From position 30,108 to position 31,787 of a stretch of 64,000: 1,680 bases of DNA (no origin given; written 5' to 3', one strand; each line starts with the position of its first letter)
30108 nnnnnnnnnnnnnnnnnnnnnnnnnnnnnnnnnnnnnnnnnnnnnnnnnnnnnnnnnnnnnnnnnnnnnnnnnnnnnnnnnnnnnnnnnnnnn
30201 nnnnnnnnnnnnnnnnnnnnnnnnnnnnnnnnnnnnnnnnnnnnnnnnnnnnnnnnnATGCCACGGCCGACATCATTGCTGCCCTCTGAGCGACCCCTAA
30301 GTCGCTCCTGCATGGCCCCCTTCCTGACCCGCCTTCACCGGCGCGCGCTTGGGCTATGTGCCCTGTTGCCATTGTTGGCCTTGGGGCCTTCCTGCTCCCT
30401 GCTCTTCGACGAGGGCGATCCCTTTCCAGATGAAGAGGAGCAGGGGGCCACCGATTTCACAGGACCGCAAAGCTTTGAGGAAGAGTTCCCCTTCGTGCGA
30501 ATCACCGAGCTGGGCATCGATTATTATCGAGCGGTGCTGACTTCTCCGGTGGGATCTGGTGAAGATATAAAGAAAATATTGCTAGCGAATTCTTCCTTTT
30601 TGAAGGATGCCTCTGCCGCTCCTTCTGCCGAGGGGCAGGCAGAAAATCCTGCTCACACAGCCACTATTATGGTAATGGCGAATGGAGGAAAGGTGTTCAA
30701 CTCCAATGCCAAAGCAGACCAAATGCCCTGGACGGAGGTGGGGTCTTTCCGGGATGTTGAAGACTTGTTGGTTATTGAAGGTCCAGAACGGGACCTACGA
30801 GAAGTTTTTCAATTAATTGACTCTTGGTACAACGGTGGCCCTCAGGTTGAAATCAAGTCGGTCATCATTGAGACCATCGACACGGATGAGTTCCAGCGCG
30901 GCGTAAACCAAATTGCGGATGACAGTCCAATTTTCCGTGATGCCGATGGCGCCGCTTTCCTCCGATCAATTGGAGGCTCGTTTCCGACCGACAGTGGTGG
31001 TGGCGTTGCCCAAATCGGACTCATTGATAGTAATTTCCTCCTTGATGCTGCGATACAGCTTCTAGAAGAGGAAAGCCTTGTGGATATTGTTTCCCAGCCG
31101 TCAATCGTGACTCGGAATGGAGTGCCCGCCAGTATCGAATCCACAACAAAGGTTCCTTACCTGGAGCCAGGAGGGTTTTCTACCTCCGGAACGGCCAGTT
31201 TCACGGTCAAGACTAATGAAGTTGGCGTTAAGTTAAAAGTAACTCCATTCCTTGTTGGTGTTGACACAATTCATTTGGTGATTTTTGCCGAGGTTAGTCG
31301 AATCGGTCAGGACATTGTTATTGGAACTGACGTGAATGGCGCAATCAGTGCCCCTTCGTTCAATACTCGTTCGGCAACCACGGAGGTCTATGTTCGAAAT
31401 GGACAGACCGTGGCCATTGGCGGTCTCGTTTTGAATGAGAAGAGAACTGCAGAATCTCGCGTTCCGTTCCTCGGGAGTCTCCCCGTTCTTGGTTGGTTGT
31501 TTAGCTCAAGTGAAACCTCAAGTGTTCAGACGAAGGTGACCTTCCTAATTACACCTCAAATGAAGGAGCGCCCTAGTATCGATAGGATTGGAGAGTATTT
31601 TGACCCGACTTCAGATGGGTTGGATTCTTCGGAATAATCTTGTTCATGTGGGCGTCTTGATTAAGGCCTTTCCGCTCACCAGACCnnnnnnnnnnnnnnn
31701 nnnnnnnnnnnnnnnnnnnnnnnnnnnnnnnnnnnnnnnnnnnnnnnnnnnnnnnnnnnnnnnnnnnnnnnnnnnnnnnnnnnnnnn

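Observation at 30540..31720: Sharp low-GC / low-GC3 island confined to the body of the secretin gene (mosaic ORF)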

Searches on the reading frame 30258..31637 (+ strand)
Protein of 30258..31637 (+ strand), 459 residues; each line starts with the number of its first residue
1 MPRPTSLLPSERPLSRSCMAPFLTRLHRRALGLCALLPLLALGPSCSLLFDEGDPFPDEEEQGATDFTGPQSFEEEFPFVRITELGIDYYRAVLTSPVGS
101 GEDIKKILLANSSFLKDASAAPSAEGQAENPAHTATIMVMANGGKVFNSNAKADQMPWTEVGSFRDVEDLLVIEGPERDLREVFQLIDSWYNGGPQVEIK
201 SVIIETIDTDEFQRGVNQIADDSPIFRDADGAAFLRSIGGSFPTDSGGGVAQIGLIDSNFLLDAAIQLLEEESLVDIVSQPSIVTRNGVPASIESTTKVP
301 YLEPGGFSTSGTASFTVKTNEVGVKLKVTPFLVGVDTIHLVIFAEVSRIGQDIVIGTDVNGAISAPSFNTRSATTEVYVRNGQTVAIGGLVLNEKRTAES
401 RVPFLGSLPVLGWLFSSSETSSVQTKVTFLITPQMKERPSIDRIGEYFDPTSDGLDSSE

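Call 6: search_protein_families(library=pfam, proteins=[window:30258-31637:+])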
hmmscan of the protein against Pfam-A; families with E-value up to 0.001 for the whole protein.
window:30258-31637:+ (459 aa): 1 family
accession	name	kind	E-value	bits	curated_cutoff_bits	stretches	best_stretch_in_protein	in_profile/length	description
PF00263.26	Secretin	-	4.5e-41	140.7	27.5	1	269-434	2-166/169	Bacterial type II and III secretion system protein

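Call 8: find_homologous_proteins(query=window:30258-31637:+)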
Query window:30258-31637:+ (459 aa): 462 proteins with E <= 0.001 among 8000 candidates; the best 120 are listed.
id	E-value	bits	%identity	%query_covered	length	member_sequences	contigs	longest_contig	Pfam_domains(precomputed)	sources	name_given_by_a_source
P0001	1.2e-286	969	100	96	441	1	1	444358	PF00263.27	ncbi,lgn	-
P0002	1.6e-229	781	80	96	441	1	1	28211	PF00263.27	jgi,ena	-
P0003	7.6e-228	775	79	96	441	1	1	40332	PF00263.27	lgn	-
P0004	3.8e-179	614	65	95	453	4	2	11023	PF00263.27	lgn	-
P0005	3.9e-156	539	58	90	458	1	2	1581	PF00263.27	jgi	jgi:hypothetical protein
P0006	8.3e-156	538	59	89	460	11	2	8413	PF00263.27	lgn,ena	-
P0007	6.2e-153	528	59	90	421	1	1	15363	PF00263.27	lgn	-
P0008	7.0e-149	515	57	90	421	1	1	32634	PF00263.27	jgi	-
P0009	3.9e-130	453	52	94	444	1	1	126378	PF00263.27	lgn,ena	-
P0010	9.7e-128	445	51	94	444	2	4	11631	PF00263.27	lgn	-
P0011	1.3e-126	441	52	94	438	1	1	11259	PF00263.27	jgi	-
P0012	2.2e-123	431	55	83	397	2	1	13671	PF00263.27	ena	-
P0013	7.2e-123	429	52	95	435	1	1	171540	PF00263.27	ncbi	ncbi:MAG: type II and III secretion system protein [Planctomycetota bacterium]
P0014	7.6e-123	429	53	84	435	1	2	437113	PF00263.27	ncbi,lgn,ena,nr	ncbi:MAG: type II and III secretion system protein [Planctomycetota bacterium]|nr:type II and III se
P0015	4.5e-122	426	51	92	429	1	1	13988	PF00263.27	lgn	-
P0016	1.1e-121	425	52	92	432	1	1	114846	PF00263.27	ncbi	-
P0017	5.0e-121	423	51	93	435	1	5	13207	PF00263.27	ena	-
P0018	1.6e-120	421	50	93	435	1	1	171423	PF00263.27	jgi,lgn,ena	-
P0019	1.2e-117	412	50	91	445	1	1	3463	PF00263.27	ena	-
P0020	3.2e-117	410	51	91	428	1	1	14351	PF00263.27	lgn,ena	-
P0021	5.1e-117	410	49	90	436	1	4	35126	PF00263.27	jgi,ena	jgi:type II secretory pathway component GspD/PulD (secretin)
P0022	2.8e-106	374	43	99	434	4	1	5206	PF00263.27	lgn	-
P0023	4.2e-106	374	53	72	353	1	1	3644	PF00263.27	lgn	-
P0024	2.7e-102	361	48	88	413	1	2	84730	PF00263.27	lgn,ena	-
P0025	5.3e-102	360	44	98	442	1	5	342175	PF00263.27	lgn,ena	-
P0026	1.9e-90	322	44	83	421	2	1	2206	PF00263.27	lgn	-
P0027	1.1e-82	297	44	83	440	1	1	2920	PF00263.27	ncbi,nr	ncbi:MAG: hypothetical protein D6702_10420 [Planctomycetota bacterium]|nr:MAG: hypothetical protein 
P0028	1.5e-80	290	42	84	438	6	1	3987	PF00263.27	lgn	-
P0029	1.3e-79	287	42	91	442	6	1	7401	PF00263.27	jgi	jgi:type II secretory pathway component GspD/PulD (secretin)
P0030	7.0e-73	264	39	84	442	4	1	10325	PF00263.27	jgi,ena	jgi:hypothetical protein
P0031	9.4e-65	237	39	83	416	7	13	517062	PF00263.27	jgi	jgi:type II secretory pathway component GspD/PulD (secretin)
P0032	5.3e-59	219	36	83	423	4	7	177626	PF00263.27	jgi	-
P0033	8.1e-36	142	35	59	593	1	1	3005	PF00263.27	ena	-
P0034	1.5e-35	141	35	60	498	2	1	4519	PF00263.27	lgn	-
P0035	5.8e-24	103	33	53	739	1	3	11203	PF21305.3,PF03958.23,PF00263.27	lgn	-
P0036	1.6e-22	98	30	60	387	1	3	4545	PF00263.27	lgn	-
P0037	1.9e-22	98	30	58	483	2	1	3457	PF21305.3,PF03958.23,PF00263.27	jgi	-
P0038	4.1e-22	97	30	68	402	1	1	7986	PF03958.23,PF00263.27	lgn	-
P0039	4.4e-22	97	30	60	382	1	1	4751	PF00263.27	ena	-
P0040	4.5e-22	97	33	42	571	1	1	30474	PF21305.3,PF03958.23,PF11741.14,PF00263.27,PF07660.20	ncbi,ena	-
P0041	7.0e-22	96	30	60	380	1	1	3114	PF00263.27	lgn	-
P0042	9.7e-21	92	29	60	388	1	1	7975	PF00263.27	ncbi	-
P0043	9.9e-21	92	30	58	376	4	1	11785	PF00263.27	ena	-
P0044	3.1e-20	91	31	44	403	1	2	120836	PF03958.23,PF00263.27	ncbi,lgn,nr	ncbi:MAG TPA: secretin N-terminal domain-containing protein [Gammaproteobacteria bacterium]|nr:secre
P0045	4.5e-20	90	34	40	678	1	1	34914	PF21305.3,PF03958.23,PF00263.27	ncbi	-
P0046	5.4e-20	90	27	62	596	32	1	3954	PF21305.3,PF03958.23,PF00263.27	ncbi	-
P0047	1.2e-19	89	27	62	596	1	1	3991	PF21305.3,PF03958.23,PF00263.27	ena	-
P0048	1.2e-19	89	36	41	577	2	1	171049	PF04972.23,PF13629.13,PF00263.27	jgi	jgi:Flp pilus assembly secretin CpaC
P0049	2.3e-19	88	32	44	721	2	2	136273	PF03958.23,PF11741.14,PF00263.27,PF07660.20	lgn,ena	-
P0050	2.9e-19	88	30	59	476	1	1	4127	PF21305.3,PF03958.23,PF00263.27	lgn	-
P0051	5.3e-19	87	30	42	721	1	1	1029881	PF21305.3,PF03958.23,PF11741.14,PF00263.27,PF07660.20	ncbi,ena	-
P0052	7.6e-19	86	31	58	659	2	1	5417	PF21305.3,PF03958.23,PF00263.27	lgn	-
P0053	8.6e-19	86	32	41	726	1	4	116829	PF03958.23,PF11741.14,PF00263.27,PF07660.20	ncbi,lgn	-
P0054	1.1e-18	86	30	59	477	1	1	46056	PF21305.3,PF03958.23,PF00263.27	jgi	jgi:general secretion pathway protein D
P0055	1.3e-18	85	33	38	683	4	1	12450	PF21305.3,PF03958.23,PF00263.27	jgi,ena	-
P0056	1.5e-18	85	35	38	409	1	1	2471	PF03958.23,PF00263.27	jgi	jgi:type IV pilus assembly protein PilQ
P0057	1.7e-18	85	30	47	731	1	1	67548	PF21305.3,PF03958.23,PF11741.14,PF00263.27,PF07660.20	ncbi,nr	ncbi:MAG: type IV pilus secretin PilQ [Gammaproteobacteria bacterium]|nr:type IV pilus secretin PilQ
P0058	1.9e-18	85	29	59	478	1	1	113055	PF21305.3,PF03958.23,PF00263.27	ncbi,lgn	-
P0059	2.2e-18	85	34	37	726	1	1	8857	PF22148.2,PF21305.3,PF03958.23,PF00263.27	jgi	jgi:general secretion pathway protein D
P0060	3.3e-18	84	29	42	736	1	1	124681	PF03958.23,PF11741.14,PF00263.27,PF07660.20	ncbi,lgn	ncbi:MAG TPA: type IV pilus secretin PilQ [Rhodanobacteraceae bacterium]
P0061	3.3e-18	84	30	58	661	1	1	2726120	PF21305.3,PF03958.23,PF00263.27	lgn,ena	-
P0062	3.8e-18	84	33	44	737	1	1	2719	PF21305.3,PF03958.23,PF11741.14,PF00263.27,PF07660.20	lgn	-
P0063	5.0e-18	84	37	39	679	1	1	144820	PF21305.3,PF03958.23,PF00263.27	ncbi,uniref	ncbi:General secretion pathway protein D [hydrothermal vent metagenome]|uniref:General secretion pat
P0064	5.8e-18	83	34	38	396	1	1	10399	PF21305.3,PF03958.23,PF00263.27,PF07660.20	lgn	-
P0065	7.3e-18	83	30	61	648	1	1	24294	PF21305.3,PF03958.23,PF00263.27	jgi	jgi:general secretion pathway protein D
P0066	8.7e-18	83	32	48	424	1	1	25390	PF03958.23,PF00263.27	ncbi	-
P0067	9.1e-18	83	34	38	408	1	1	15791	PF03958.23,PF00263.27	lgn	-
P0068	9.2e-18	83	27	58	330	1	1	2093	PF03958.23,PF00263.27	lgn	-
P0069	9.8e-18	83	34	42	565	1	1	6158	PF21305.3,PF03958.23,PF11741.14,PF00263.27,PF07660.20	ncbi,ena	-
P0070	1.1e-17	82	29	52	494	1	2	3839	PF03958.23,PF00263.27,PF07660.20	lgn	-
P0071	1.1e-17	82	33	45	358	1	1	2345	PF03958.23,PF00263.27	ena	-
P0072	1.3e-17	82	38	40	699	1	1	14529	PF21305.3,PF03958.23,PF00263.27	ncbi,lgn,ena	-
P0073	1.8e-17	82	37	41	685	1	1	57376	PF21305.3,PF03958.23,PF00263.27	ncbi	-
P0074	2.3e-17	81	35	40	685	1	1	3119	PF21305.3,PF03958.23,PF11741.14,PF00263.27,PF07660.20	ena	-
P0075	3.6e-17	81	37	41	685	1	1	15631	PF21305.3,PF03958.23,PF00263.27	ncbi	-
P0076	3.6e-17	81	30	58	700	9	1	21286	PF21305.3,PF03958.23,PF00263.27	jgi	-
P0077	4.1e-17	80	30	61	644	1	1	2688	PF21305.3,PF03958.23,PF00263.27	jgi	jgi:general secretion pathway protein D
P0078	4.7e-17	80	28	58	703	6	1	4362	PF21305.3,PF03958.23,PF00263.27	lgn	-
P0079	4.9e-17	80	31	46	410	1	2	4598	PF03958.23,PF00263.27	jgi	jgi:type IV pilus assembly protein PilQ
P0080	5.4e-17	80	34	38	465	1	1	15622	PF03958.23,PF00263.27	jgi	-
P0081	7.0e-17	80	33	45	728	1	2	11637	PF13629.13,PF00263.27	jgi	jgi:Flp pilus assembly secretin CpaC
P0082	7.1e-17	80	33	37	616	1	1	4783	PF00263.27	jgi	jgi:pilus assembly protein CpaC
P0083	7.6e-17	80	33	37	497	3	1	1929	PF03958.23,PF00263.27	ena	-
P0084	7.6e-17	80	35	38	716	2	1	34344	PF21305.3,PF03958.23,PF11741.14,PF00263.27,PF07660.20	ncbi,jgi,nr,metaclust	ncbi:MAG: pilus assembly protein PilQ [Gammaproteobacteria bacterium SG8_47]|nr:MAG: pilus assembly 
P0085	9.2e-17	79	31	42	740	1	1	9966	PF21305.3,PF03958.23,PF11741.14,PF00263.27,PF07660.20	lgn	-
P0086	9.3e-17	79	35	37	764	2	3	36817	PF21305.3,PF03958.23,PF00263.27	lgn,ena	-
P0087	9.6e-17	79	29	61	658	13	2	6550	PF21305.3,PF03958.23,PF00263.27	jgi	-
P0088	9.7e-17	79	32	42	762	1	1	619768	PF21305.3,PF03958.23,PF11741.14,PF00263.27,PF07660.20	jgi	-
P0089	9.8e-17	79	32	44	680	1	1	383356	PF21305.3,PF03958.23,PF00263.27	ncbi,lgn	ncbi:MAG: type II secretion system secretin GspD [Pseudomonadota bacterium]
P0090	9.9e-17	79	38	40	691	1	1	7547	PF21305.3,PF03958.23,PF00263.27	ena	-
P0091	1.2e-16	79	31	57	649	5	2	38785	PF21305.3,PF03958.23,PF00263.27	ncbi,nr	ncbi:MAG: type II secretion system secretin GspD [Gammaproteobacteria bacterium]|nr:type II secretio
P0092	1.2e-16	79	31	57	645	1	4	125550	PF21305.3,PF03958.23,PF00263.27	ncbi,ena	-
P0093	1.4e-16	79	27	59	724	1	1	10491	PF03958.23,PF11741.14,PF00263.27,PF07660.20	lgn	-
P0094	1.6e-16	79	29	59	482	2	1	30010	PF21305.3,PF03958.23,PF00263.27,PF07660.20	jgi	-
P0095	1.6e-16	79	31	38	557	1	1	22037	PF03958.23,PF00263.27,PF07660.20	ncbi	-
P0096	2.4e-16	78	39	38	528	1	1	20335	PF21305.3,PF03958.23,PF00263.27,PF07660.20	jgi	jgi:type IV pilus assembly protein PilQ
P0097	3.0e-16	78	31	41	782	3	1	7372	PF21305.3,PF03958.23,PF00263.27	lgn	-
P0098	3.1e-16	78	37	34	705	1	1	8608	PF03958.23,PF11741.14,PF00263.27,PF07660.20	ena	-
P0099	3.1e-16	78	37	34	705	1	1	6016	PF03958.23,PF11741.14,PF00263.27,PF07660.20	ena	-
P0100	3.1e-16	78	37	34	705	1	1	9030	PF03958.23,PF11741.14,PF00263.27,PF07660.20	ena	-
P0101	3.6e-16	77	29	42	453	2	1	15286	PF21305.3,PF03958.23,PF00263.27,PF07660.20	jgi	-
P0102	3.8e-16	77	35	43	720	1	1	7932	PF21305.3,PF03958.23,PF11741.14,PF00263.27,PF07660.20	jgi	-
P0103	4.4e-16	77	34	42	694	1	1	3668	PF21305.3,PF03958.23,PF11741.14,PF00263.27,PF07660.20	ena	-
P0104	4.5e-16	77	30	38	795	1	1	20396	PF21305.3,PF03958.23,PF11741.14,PF00263.27,PF07660.20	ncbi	-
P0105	4.5e-16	77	29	58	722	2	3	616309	PF21305.3,PF03958.23,PF00263.27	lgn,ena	-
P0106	4.8e-16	77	29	41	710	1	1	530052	PF03958.23,PF11741.14,PF00263.27,PF07660.20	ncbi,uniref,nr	ncbi:type IV pilus secretin PilQ [Oleiagrimonas sp. C23AA]|uniref:type IV pilus secretin PilQ n=1 Ta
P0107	5.6e-16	77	33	48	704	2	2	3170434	PF21305.3,PF03958.23,PF11741.14,PF00263.27,PF07660.20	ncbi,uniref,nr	ncbi:type IV pilus assembly protein PilQ [Legionella beliardensis]|uniref:Type IV pilus assembly pro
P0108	5.8e-16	77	30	55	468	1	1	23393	PF21305.3,PF03958.23,PF00263.27,PF07660.20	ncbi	-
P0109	5.9e-16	77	28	61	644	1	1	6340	PF21305.3,PF03958.23,PF00263.27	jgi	jgi:general secretion pathway protein D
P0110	6.0e-16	77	31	61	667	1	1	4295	PF21305.3,PF03958.23,PF00263.27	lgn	-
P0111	6.0e-16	77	36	40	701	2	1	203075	PF21305.3,PF03958.23,PF00263.27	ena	-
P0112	6.2e-16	77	34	42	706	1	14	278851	PF21305.3,PF03958.23,PF11741.14,PF00263.27,PF07660.20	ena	-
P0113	6.6e-16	77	29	42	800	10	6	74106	PF21305.3,PF03958.23,PF00263.27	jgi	jgi:general secretion pathway protein D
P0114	7.2e-16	76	28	60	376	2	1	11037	PF03958.23,PF00263.27,PF07660.20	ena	-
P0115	7.5e-16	76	34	42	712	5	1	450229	PF21305.3,PF03958.23,PF11741.14,PF00263.27,PF07660.20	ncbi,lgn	-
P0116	7.6e-16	76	37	40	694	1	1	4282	PF21305.3,PF03958.23,PF00263.27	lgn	-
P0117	7.9e-16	76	27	59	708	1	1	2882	PF03958.23,PF11741.14,PF00263.27,PF07660.20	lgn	-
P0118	8.8e-16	76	26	58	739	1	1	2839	PF03958.23,PF11741.14,PF00263.27,PF07660.20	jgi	jgi:type IV pilus assembly protein PilQ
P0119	8.9e-16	76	28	58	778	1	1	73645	PF05036.19,PF22148.2,PF21305.3,PF03958.23,PF00263.27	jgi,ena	-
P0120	9.5e-16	76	30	41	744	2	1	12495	PF03958.23,PF11741.14,PF00263.27,PF07660.20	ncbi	ncbi:MAG: type IV pilus secretin PilQ [Rhodanobacter sp.]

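Call 10: find_related_loci(query=A1, collection=genome_contigs, flank=10000)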
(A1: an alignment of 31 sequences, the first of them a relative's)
Query A1 (441 aa) in genome_contigs; peptide patterns used: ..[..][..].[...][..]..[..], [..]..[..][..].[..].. (x = any residue, [..] = any of these).
54 stretches matched a pattern; 22 encode a relative of the query (tblastn E <= 1e-3); 22 distinct loci.
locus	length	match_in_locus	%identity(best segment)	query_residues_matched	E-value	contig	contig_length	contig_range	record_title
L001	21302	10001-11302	52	4-440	1e-130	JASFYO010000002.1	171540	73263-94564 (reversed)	MAG: Planctomycetota bacterium isolate MAY_MAG_00001 ALL_000000000005, whole genome shotgun sequence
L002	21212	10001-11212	51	27-432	6e-126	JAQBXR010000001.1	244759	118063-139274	MAG: Planctomycetota bacterium isolate casp150-mb.290 NODE_32_length_244759_cov_0.099322, whole genome shotgun sequence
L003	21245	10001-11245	52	13-432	4e-120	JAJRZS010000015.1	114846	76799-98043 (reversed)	MAG: Planctomycetota bacterium isolate Dive96_bin4.216 k141_863890, whole genome shotgun sequence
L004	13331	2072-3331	45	6-435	3e-111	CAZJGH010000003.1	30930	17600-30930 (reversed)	MAG TPA_asm: uncultured Planctomycetales bacterium isolate binchicken_co141_179 genome assembly, contig: NODE_6520_lengt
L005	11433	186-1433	45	5-432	2e-109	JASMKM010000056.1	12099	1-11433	MAG: Planctomycetota bacterium isolate Arabian9_MAG_16 c_000000925247, whole genome shotgun sequence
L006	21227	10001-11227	44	3-435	2e-105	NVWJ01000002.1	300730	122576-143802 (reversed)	MAG: Planctomycetota bacterium isolate NORP40 Contig_source1383C_45, whole genome shotgun sequence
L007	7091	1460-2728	41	7-435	2e-94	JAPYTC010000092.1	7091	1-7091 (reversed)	MAG: Planctomycetota bacterium isolate PW6.concoct.11 PW6_12289_length_7091_cov_6.612138, whole genome shotgun sequence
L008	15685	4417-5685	40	4-432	1e-90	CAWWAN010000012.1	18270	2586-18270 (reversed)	MAG TPA_asm: uncultured bacterium isolate ERR3589563_binner23_66 genome assembly, contig: ERZ7462600.2381, whole genome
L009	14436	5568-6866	41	3-435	6e-90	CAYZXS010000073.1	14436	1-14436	MAG TPA_asm: uncultured Planctomycetales bacterium isolate binchicken_co65_372 genome assembly, contig: NODE_16834_lengt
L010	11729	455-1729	39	4-435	4e-89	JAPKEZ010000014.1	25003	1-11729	MAG: Planctomycetota bacterium isolate ANT-129 NODE_950_length_25003_cov_6.073834, whole genome shotgun sequence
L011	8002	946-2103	42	52-435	6e-88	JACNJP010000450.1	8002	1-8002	MAG: Planctomycetota bacterium isolate NIOZ-UU38 NIOZ-UU_NODE_11317_length_8002_cov_5.93469, whole genome shotgun sequen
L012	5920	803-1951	44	52-432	1e-85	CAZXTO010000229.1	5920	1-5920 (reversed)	MAG TPA_asm: uncultured Planctomycetales bacterium isolate SRP167671_co2_171 genome assembly, contig: NODE_15612_length_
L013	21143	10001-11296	41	2-423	2e-84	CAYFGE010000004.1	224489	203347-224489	MAG TPA_asm: uncultured Planctomycetales bacterium isolate ERP019367_co1_101 genome assembly, contig: NODE_73_length_224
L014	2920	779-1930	44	54-435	5e-84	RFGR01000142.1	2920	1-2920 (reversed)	MAG: Planctomycetota bacterium isolate J029 k99_1200544, whole genome shotgun sequence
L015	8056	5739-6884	42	52-435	9e-82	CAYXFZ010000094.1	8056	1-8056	MAG TPA_asm: uncultured Planctomycetales bacterium isolate SRP092902_co1_583 genome assembly, contig: NODE_16750_length_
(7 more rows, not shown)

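Call 12: find_encoding_contigs(protein=P0002, flank=10000, max_places=3)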
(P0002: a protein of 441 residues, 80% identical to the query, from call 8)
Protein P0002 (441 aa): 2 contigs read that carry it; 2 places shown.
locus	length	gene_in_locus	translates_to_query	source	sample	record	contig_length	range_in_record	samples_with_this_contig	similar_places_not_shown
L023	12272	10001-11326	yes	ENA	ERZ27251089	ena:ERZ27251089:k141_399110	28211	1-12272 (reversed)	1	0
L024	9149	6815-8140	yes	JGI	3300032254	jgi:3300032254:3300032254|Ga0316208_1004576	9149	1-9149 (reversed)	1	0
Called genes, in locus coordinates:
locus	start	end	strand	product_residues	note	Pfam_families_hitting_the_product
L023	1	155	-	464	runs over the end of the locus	PF02254:TrkA_N, PF13241:NAD_binding_7 (faint), PF02080:TrkA_C, PF02254:TrkA_N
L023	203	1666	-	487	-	PF13428:TPR_14 (faint), PF13432:TPR_16 (faint), PF14559:TPR_19 (faint), PF23914:TPR_CcmH_CycH (faint), PF13181:TPR_8 (faint), PF13431:TPR_17 (faint), PF00515:TPR_1 (weak)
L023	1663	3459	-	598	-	PF13424:TPR_12 (faint), PF07719:TPR_2 (faint)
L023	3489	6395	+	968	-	PF13205:Big_5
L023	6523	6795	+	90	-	PF00312:Ribosomal_S15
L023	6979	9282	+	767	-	PF01138:RNase_PH, PF03725:RNase_PH_C (weak), PF03726:PNPase (weak), PF01138:RNase_PH, PF00013:KH_1, PF00575:S1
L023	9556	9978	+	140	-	PF03938:OmpH (faint)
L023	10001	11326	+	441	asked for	PF00263:Secretin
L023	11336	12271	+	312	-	?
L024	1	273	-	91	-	?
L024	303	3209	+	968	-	PF13205:Big_5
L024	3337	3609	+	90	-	PF00312:Ribosomal_S15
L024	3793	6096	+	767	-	PF01138:RNase_PH, PF03725:RNase_PH_C (weak), PF03726:PNPase (weak), PF01138:RNase_PH, PF00013:KH_1, PF00575:S1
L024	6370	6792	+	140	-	PF03938:OmpH (faint)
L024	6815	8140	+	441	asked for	PF00263:Secretin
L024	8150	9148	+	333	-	?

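Call 13: find_encoding_contigs(protein=P0003, flank=10000, max_places=3)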
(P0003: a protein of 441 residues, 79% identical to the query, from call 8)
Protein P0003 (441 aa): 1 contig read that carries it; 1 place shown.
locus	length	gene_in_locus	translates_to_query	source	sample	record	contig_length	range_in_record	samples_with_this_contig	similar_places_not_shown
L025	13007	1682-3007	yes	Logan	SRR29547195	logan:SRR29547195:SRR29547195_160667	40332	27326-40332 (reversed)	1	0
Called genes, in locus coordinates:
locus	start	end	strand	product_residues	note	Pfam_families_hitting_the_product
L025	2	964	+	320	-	?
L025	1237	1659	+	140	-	PF03938:OmpH (faint)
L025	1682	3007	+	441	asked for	PF00263:Secretin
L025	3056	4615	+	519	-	-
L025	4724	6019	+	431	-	PF00709:Adenylsucc_synt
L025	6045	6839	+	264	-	PF01255:Prenyltransf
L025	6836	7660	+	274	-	PF01148:CTP_transf_1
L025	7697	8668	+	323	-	PF01695:IstB_IS21 (weak), PF02562:PhoH, PF13604:AAA_30 (weak), PF13245:AAA_19 (weak)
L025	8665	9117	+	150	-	PF02130:YbeY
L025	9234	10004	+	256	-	PF04542:Sigma70_r2, PF04539:Sigma70_r3 (weak), PF08281:Sigma70_r4_2 (weak), PF04545:Sigma70_r4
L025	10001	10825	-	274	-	PF00793:DAHP_synth_1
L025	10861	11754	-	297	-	PF00781:DAGK_cat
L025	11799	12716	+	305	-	PF04321:RmlD_sub_bind, PF01370:Epimerase, PF16363:GDP_Man_Dehyd, PF01073:3Beta_HSD (weak)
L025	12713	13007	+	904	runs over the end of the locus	PF00133:tRNA-synt_1, PF01406:tRNA-synt_1e (faint), PF09334:tRNA-synt_1g (weak), PF13603:tRNA-synt_1_2 (weak), PF09334:tRNA-synt_1g (weak), PF08264:Anticodon_1, PF10458:Val_tRNA-synt_C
